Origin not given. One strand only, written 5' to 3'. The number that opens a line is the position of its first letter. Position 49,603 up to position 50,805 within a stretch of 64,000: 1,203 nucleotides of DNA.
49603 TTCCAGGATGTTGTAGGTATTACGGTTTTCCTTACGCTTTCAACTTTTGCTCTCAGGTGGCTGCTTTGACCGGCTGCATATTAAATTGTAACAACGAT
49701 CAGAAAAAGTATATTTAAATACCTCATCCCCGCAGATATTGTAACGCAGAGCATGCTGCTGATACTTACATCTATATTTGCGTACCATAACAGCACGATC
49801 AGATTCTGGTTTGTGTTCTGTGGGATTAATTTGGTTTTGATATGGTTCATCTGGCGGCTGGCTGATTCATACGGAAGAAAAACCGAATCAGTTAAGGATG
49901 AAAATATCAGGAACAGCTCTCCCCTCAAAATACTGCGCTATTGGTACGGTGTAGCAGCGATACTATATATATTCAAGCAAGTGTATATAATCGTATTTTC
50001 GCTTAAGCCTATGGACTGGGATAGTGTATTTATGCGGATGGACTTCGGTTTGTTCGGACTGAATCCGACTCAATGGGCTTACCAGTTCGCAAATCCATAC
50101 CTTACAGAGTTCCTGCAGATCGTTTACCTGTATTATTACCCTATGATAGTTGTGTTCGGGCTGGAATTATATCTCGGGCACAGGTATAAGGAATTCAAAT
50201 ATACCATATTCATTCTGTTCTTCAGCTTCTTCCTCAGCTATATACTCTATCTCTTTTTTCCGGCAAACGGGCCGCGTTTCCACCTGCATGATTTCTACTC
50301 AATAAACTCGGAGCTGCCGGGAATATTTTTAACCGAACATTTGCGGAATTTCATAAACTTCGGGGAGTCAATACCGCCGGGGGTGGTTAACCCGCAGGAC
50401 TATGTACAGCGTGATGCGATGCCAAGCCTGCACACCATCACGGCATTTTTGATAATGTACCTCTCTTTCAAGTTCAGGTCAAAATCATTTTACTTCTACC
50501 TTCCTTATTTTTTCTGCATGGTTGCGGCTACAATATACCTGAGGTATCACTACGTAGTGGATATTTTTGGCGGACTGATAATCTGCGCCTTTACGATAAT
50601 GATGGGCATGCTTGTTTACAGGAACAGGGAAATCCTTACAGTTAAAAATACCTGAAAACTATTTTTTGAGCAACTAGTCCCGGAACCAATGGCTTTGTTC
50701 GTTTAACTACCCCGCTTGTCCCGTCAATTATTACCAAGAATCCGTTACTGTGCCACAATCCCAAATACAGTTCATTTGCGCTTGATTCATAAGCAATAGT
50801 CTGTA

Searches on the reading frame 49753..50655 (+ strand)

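Call 10: search_protein_families(library=pfam, proteins=[window:49753-50655:+])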
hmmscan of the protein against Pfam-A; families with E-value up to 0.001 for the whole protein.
window:49753-50655:+ (300 aa): 2 families
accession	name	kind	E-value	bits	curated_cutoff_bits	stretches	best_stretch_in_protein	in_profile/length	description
PF14378.12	PAP2_3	-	1.6e-20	74.2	27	1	102-282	11-188/190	PAP2 superfamily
PF01569.27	PAP2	-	1.2e-09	38.5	27.2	1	214-292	42-128/130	PAP2 superfamily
